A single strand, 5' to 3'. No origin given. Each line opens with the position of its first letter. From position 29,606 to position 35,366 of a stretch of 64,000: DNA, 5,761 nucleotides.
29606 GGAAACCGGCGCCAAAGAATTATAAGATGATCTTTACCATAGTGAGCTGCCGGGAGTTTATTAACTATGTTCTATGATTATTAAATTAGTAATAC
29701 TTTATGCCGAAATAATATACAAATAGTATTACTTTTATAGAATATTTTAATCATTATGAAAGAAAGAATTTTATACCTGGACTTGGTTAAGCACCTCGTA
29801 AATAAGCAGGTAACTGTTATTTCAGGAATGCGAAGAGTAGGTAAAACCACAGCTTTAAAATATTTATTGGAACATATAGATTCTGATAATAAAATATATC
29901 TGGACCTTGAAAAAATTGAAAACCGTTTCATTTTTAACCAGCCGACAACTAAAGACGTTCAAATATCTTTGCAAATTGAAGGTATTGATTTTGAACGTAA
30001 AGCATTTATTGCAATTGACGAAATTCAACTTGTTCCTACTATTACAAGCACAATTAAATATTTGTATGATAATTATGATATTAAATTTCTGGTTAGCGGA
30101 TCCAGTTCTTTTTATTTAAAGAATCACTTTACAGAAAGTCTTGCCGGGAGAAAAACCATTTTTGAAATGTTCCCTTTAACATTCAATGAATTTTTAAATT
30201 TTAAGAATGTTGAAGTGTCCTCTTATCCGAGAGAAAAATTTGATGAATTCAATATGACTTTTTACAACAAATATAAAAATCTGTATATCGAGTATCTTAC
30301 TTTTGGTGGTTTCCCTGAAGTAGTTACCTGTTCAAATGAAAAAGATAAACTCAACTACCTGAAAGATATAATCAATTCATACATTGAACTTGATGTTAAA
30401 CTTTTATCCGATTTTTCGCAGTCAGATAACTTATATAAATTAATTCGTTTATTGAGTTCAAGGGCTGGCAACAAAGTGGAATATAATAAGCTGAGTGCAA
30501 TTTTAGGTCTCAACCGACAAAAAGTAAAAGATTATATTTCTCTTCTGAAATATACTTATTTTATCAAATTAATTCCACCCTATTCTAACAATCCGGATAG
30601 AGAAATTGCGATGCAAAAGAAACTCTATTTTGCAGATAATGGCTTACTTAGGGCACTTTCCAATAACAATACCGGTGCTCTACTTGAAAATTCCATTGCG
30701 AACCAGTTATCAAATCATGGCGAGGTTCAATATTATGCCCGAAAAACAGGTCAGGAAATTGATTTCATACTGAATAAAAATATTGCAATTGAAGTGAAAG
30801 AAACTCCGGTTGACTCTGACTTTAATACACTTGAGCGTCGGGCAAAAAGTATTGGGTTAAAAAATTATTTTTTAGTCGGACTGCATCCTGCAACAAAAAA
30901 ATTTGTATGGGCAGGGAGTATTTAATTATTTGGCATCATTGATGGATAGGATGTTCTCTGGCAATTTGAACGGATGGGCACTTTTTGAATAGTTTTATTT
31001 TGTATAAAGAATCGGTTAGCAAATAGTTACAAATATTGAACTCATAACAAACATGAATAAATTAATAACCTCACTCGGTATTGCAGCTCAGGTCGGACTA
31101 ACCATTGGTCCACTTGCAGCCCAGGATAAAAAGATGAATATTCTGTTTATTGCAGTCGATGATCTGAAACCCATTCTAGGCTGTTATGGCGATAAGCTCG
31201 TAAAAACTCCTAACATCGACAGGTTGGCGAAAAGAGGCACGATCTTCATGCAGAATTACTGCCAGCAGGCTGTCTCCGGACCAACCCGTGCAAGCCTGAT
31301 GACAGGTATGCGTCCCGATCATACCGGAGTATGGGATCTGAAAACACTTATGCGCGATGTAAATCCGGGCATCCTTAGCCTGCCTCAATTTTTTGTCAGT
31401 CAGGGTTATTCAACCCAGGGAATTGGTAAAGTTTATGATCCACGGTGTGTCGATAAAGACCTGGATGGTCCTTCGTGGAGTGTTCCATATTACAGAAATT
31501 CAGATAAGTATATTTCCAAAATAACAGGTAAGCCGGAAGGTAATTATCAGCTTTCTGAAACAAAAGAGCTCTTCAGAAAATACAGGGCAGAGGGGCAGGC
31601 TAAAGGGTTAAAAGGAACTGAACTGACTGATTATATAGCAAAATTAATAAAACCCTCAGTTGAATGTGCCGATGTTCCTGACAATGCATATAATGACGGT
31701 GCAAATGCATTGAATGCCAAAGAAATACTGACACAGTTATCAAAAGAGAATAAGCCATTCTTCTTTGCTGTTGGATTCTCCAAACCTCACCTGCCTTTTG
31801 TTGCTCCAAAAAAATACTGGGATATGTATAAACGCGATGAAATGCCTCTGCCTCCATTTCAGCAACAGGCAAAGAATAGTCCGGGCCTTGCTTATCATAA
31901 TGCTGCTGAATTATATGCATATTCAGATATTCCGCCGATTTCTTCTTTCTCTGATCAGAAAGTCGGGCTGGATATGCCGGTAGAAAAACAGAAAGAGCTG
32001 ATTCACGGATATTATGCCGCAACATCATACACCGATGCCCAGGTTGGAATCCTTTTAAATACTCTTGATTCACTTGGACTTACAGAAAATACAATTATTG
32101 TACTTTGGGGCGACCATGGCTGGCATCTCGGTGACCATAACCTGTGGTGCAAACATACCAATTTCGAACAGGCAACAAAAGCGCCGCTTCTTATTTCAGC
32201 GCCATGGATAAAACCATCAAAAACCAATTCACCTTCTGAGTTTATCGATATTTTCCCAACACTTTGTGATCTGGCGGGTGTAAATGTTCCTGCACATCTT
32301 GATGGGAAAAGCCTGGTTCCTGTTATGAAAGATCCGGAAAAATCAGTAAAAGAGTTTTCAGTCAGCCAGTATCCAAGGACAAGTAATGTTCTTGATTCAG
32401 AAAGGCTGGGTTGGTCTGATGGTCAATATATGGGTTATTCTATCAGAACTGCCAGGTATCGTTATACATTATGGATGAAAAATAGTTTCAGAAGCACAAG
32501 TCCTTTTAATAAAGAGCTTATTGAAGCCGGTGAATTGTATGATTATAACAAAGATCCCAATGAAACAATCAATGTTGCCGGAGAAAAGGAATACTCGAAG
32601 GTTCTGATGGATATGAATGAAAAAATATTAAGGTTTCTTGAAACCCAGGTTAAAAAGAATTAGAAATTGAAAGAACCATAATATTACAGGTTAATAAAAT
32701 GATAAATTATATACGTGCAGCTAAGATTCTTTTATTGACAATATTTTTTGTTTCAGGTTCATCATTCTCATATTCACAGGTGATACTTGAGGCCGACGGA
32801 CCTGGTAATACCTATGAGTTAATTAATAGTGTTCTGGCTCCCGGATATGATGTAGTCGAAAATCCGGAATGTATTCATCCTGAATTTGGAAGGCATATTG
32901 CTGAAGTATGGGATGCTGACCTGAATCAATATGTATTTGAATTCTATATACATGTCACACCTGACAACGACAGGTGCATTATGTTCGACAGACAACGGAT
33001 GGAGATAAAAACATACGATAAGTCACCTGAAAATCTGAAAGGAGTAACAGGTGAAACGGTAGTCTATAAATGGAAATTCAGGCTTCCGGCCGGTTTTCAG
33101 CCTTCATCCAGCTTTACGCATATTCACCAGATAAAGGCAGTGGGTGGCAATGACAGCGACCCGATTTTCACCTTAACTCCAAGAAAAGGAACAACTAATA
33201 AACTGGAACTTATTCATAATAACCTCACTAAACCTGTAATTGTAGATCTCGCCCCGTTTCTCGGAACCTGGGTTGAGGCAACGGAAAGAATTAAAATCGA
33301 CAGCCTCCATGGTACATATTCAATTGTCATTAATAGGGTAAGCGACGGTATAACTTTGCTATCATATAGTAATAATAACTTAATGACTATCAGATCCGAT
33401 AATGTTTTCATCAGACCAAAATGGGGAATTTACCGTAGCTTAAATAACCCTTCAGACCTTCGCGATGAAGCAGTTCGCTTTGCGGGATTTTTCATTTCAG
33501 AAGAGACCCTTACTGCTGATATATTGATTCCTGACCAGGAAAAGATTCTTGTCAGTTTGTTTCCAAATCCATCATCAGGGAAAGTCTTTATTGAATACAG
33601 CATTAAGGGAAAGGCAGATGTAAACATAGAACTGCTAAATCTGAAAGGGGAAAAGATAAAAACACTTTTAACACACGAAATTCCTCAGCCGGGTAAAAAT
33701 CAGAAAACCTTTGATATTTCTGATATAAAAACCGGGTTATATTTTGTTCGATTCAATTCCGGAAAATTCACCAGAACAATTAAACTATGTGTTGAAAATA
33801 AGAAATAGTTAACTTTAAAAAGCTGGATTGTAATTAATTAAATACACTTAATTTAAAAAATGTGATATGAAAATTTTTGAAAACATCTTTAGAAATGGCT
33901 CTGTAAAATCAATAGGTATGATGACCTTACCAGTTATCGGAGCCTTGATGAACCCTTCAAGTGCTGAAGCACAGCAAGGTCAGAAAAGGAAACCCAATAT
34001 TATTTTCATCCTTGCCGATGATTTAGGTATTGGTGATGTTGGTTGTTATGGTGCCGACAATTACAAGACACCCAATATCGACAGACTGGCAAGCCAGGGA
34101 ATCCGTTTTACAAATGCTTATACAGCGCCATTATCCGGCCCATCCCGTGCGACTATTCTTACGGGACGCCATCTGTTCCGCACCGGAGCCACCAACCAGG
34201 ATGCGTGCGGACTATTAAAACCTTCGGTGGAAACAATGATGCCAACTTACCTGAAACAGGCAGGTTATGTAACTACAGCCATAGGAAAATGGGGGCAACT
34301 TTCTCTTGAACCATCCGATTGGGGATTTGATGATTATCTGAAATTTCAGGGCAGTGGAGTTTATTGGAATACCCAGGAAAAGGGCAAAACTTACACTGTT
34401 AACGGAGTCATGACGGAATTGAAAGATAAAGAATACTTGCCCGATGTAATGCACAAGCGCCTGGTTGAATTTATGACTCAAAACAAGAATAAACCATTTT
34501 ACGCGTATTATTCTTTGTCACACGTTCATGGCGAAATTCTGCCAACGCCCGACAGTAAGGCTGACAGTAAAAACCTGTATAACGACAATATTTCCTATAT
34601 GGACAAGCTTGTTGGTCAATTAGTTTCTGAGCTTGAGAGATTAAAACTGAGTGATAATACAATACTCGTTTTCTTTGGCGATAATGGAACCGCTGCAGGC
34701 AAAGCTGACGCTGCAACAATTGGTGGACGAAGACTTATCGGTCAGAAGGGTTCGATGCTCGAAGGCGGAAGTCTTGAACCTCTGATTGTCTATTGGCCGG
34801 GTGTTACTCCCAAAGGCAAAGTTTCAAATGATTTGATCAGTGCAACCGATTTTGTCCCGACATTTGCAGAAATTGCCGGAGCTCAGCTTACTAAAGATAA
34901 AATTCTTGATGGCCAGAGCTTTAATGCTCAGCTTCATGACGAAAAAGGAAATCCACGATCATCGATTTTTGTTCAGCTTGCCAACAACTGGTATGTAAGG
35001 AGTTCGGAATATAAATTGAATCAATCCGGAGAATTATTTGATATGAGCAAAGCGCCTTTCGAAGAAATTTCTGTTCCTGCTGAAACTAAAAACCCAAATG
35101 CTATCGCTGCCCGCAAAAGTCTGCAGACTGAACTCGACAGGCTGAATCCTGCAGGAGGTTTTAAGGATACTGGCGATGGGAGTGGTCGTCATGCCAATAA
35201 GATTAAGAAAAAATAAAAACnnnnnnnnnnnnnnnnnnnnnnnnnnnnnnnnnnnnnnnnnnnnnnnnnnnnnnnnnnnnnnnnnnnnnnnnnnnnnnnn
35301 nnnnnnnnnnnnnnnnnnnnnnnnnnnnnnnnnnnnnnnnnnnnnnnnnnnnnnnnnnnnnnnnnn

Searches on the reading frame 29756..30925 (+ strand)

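Call 6: search_protein_families(library=pfam, proteins=[window:29756-30925:+], max_evalue=0.001)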
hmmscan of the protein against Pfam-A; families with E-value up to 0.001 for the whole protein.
window:29756-30925:+ (389 aa): 5 families
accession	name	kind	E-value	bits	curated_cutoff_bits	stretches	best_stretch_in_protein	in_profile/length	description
PF13173.12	AAA_14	-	2.1e-31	109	27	1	17-147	2-129/129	AAA domain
PF13635.12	DUF4143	-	1.9e-27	96.4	28.1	1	213-348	3-158/160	Domain of unknown function (DUF4143)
PF13401.12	AAA_22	-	0.00015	22.5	27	0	16-51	4-41/130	AAA domain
PF21448.3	DNMK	-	0.00033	20.8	27.1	1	20-112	3-98/232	Deoxynucleotide monophosphate kinase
PF01637.24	ATPase_2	-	0.00047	20.5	33.2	0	16-61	19-64/225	ATPase domain predominantly from Archaea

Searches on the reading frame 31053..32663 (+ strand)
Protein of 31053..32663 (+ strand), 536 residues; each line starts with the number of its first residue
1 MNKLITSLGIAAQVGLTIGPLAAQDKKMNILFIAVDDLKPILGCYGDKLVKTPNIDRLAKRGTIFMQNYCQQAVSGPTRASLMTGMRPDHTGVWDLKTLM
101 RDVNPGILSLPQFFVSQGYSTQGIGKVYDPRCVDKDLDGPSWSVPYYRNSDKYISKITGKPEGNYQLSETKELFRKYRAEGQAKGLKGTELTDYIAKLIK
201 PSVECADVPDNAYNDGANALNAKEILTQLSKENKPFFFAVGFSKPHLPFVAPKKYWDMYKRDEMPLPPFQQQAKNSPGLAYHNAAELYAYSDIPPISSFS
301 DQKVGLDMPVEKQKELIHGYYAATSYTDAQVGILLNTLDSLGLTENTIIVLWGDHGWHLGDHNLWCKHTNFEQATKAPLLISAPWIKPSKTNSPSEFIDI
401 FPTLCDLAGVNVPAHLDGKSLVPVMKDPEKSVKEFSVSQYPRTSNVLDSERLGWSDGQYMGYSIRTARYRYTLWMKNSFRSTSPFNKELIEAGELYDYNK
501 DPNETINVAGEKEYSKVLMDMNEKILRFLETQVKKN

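Call 6: search_protein_families(library=pfam, proteins=[window:31053-32663:+], max_evalue=0.001)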
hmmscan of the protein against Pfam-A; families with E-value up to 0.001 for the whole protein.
window:31053-32663:+ (536 aa): 3 families
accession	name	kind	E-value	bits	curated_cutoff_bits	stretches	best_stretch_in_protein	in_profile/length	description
PF00884.28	Sulfatase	-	1e-44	153.5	25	1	29-410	2-301/301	Sulfatase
PF16347.10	SGSH_C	-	1.1e-15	58.6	29.3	1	360-527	1-150/154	N-sulphoglucosamine sulphohydrolase, C-terminal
PF01663.27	Phosphodiest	-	5.2e-07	30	23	0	50-95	18-64/342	Type I phosphodiesterase / nucleotide pyrophosphatase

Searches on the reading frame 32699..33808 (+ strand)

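Call 6: search_protein_families(library=pfam, proteins=[window:32699-33808:+], max_evalue=0.001)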
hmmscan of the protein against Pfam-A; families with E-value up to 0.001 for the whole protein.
window:32699-33808:+ (369 aa): 2 families
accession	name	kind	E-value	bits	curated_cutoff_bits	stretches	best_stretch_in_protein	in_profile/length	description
PF18962.6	Por_Secre_tail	-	3.3e-13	50.2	27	1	287-363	1-73/75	Secretion system C-terminal sorting domain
PF14099.13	Polysacc_lyase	-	4.4e-05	23.9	29.9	1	88-247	39-196/210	Polysaccharide lyase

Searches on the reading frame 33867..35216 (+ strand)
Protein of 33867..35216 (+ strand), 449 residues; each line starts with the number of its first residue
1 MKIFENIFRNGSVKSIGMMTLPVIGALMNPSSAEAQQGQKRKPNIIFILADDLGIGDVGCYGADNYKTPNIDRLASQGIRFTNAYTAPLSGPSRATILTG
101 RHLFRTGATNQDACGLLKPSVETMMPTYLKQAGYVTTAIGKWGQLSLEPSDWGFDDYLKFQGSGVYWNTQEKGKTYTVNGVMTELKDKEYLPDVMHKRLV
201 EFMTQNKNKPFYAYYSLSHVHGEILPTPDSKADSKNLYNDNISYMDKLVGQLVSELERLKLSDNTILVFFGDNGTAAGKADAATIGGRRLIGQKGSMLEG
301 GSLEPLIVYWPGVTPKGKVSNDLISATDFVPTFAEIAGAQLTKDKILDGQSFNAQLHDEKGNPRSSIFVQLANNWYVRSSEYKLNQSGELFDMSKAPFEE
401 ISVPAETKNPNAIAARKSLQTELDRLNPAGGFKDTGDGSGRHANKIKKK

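Call 6: search_protein_families(library=pfam, proteins=[window:33867-35216:+], max_evalue=0.001)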
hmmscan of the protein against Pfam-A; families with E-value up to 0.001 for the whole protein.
window:33867-35216:+ (449 aa): 3 families
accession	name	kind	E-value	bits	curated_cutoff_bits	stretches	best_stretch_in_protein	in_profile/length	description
PF00884.28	Sulfatase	-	8.9e-57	193.1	25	1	43-338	1-300/301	Sulfatase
PF01663.27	Phosphodiest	-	1.2e-09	38.7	23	1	67-312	19-256/342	Type I phosphodiesterase / nucleotide pyrophosphatase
PF16347.10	SGSH_C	-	1e-07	32.7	29.3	1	296-400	10-128/154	N-sulphoglucosamine sulphohydrolase, C-terminal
